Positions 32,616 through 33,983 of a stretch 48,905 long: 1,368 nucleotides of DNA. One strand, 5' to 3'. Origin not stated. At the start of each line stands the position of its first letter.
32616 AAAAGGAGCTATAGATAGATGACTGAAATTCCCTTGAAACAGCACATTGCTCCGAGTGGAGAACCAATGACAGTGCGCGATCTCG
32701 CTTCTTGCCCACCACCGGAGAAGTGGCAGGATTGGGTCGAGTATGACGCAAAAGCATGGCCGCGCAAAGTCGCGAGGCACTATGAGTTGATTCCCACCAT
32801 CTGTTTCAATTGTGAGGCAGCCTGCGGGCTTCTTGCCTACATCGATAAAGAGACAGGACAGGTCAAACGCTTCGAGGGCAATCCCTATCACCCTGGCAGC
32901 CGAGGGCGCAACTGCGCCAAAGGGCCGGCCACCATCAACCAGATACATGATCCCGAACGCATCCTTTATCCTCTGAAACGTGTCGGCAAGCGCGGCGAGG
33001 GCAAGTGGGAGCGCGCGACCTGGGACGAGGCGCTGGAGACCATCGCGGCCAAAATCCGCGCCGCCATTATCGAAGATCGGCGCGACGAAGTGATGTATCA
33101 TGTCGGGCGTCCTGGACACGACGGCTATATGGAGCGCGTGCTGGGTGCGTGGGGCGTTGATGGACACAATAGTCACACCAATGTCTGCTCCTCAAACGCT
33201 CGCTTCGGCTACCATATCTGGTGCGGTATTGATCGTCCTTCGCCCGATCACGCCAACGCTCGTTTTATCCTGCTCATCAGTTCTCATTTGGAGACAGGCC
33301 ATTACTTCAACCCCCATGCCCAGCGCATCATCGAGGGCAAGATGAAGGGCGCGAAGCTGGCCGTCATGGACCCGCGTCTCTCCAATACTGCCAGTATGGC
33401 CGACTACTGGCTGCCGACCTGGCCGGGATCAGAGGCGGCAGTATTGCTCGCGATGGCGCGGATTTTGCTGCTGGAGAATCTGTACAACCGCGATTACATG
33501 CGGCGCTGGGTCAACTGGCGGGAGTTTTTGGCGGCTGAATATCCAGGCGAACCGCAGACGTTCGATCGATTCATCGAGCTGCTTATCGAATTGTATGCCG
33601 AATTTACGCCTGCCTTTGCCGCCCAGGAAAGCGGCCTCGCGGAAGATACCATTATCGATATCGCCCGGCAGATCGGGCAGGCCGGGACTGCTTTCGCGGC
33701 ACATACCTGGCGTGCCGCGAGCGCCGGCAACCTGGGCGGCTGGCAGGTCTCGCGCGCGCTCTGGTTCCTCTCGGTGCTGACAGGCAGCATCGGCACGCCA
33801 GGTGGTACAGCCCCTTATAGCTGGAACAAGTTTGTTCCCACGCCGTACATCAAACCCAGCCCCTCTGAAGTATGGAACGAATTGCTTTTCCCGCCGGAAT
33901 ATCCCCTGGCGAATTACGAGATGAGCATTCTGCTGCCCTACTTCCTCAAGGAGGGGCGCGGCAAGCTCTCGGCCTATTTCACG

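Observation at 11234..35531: Contiguous cytoplasmic sulfane-sulfur-to-sulfate oxidation island: sensors, carriers, sHdr, PDO and a Soe-like enzyme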

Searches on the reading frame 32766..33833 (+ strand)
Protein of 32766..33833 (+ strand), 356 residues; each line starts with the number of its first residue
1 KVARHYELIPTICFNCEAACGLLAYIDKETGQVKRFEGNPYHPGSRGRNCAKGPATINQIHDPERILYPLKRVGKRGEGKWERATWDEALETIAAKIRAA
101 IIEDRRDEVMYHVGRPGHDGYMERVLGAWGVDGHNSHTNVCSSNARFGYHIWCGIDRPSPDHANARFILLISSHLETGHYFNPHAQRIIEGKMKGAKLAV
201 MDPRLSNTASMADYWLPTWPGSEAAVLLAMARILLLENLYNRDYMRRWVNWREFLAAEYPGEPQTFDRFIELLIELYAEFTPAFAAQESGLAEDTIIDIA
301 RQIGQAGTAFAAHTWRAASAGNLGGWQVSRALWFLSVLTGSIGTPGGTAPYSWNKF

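Call 94: search_solved_structures(query=window:32766-33833:+, max_evalue=1e-15, show_alignments=5)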
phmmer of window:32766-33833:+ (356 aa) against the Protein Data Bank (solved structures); distinct sequences matched with E-value up to 1e-15: 29.
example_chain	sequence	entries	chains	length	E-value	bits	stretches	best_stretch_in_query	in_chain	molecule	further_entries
2vpw_A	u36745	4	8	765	2.1e-34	122.3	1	7-286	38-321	THIOSULFATE REDUCTASE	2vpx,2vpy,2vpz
6cz7_A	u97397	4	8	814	1.1e-28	103.5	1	7-350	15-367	ArrA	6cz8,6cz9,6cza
2e7z_A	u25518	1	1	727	1.1e-27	100.2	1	11-255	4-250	Acetylene hydratase Ahy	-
5e7o_A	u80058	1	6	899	5.6e-25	91.3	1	14-247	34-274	DMSO reductase family type II enzyme, molybdopterin subunit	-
4ydd_A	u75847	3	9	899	6.8e-25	91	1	14-247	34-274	DMSO reductase family type II enzyme, molybdopterin subunit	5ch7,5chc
2jim_A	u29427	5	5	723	2.1e-24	89.3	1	9-349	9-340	PERIPLASMIC NITRATE REDUCTASE | PROTEIN (PERIPLASMIC NITRATE REDUCTASE)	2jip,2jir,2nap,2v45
2jio_A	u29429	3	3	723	1.1e-23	87.1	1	9-349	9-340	PERIPLASMIC NITRATE REDUCTASE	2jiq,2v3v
9vap_A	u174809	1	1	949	2.8e-23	85.6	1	7-257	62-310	Formate dehydrogenase molybdopterin-binding subunit FdhA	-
9t1s_L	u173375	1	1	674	4.1e-23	85.1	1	7-347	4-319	formate dehydrogenase (coenzyme F420)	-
2ivf_A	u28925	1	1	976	3.9e-22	81.9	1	49-245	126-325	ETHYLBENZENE DEHYDROGENASE ALPHA-SUBUNIT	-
7qv7_S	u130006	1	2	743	3.2e-21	78.9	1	7-347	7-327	Hydrogen dependent carbon dioxide reductase subunit FdhF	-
1h0h_A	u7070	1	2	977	6.7e-21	77.8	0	11-98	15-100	FORMATE DEHYDROGENASE SUBUNIT ALPHA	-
1kqf_A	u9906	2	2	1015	1.7e-18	69.9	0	9-99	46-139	FORMATE DEHYDROGENASE, NITRATE-INDUCIBLE, MAJOR SUBUNIT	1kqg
8rqz_C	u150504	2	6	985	1.4e-16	63.6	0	10-347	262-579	Probable oxidoreductase YjgC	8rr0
9gzq_A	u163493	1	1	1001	1.5e-16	63.5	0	10-347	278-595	Probable oxidoreductase YjgC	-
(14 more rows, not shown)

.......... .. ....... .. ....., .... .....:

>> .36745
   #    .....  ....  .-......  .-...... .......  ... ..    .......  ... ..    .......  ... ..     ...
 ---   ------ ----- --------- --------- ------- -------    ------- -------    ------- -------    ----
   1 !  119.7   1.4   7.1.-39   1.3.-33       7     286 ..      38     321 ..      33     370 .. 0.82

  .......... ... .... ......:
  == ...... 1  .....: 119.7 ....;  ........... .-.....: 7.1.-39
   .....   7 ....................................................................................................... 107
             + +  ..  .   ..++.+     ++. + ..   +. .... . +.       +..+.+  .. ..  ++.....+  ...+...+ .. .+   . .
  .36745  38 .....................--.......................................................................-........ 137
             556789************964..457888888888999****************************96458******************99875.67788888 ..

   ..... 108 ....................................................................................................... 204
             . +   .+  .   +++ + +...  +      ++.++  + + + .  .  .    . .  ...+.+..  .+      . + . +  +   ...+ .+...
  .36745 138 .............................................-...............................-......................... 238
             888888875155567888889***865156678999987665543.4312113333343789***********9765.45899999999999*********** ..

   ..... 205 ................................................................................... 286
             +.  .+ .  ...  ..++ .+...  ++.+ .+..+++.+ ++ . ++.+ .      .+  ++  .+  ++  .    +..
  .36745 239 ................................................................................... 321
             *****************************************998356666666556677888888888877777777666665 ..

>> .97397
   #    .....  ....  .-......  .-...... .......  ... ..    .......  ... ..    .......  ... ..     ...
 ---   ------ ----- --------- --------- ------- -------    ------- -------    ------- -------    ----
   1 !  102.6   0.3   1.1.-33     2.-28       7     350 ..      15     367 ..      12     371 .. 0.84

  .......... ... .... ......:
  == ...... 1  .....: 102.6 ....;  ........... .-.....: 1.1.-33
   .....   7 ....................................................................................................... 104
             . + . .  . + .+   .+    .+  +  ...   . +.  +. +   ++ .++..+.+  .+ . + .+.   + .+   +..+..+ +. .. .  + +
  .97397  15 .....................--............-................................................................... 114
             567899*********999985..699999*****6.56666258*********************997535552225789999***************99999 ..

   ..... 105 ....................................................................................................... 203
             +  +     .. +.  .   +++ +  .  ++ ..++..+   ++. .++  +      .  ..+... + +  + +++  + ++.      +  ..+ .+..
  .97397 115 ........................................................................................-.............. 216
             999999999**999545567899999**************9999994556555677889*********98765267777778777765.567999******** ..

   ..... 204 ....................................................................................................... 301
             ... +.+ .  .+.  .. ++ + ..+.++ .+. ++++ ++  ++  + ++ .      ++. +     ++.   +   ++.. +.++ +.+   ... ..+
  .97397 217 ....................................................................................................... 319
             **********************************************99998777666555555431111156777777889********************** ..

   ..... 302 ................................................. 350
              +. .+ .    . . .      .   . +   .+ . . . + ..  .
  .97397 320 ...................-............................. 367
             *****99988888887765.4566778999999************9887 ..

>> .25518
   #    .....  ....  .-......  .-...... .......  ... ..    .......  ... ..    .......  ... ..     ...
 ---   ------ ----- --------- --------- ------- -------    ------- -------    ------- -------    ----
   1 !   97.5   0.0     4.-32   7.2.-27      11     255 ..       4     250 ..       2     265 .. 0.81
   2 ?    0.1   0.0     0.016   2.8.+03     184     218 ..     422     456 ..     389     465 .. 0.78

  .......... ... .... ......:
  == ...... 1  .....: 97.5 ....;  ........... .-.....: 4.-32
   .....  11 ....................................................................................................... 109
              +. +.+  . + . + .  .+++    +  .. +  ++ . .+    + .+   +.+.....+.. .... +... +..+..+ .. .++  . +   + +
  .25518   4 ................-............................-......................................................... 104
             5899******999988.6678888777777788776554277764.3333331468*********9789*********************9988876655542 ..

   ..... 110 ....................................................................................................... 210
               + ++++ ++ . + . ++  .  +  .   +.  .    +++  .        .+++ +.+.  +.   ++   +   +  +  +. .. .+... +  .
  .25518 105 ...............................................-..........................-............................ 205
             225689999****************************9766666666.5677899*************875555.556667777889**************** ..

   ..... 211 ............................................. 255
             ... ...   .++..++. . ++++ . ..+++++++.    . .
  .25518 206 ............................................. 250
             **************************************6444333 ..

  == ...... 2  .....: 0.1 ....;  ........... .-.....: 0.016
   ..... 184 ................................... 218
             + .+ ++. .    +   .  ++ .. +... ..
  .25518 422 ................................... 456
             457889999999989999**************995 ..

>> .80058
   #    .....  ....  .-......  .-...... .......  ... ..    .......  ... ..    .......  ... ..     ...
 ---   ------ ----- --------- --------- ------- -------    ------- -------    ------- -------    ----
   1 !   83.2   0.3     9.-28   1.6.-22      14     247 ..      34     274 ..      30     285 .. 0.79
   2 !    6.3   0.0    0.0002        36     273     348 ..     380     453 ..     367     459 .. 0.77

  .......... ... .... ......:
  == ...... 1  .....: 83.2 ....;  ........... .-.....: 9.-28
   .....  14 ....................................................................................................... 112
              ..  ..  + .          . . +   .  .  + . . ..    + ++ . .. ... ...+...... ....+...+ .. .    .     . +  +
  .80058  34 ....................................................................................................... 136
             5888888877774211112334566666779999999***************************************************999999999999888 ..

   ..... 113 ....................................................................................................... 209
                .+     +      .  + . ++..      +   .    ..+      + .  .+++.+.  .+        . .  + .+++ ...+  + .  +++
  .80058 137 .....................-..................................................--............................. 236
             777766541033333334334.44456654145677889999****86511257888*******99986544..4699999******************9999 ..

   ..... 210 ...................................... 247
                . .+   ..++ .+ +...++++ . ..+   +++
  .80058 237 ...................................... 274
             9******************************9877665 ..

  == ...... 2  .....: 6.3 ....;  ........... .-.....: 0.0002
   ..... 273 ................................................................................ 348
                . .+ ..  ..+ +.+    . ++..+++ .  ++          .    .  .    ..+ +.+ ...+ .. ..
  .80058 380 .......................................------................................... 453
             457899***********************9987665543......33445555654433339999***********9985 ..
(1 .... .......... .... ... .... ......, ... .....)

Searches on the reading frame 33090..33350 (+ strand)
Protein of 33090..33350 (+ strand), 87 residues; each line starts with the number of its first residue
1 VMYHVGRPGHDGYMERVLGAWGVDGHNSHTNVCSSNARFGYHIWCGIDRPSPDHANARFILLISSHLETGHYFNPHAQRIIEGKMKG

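Call 93: search_solved_structures(query=window:33090-33350:+, max_evalue=10, show_alignments=5)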
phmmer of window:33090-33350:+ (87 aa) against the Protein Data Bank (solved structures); distinct sequences matched with E-value up to 10: 2.
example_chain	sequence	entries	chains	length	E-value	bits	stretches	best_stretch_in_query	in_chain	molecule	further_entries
4ood_A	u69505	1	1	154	0.74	13.2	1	40-86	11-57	Myoglobin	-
9lmb_A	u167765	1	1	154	0.98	12.8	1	40-86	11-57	Myoglobin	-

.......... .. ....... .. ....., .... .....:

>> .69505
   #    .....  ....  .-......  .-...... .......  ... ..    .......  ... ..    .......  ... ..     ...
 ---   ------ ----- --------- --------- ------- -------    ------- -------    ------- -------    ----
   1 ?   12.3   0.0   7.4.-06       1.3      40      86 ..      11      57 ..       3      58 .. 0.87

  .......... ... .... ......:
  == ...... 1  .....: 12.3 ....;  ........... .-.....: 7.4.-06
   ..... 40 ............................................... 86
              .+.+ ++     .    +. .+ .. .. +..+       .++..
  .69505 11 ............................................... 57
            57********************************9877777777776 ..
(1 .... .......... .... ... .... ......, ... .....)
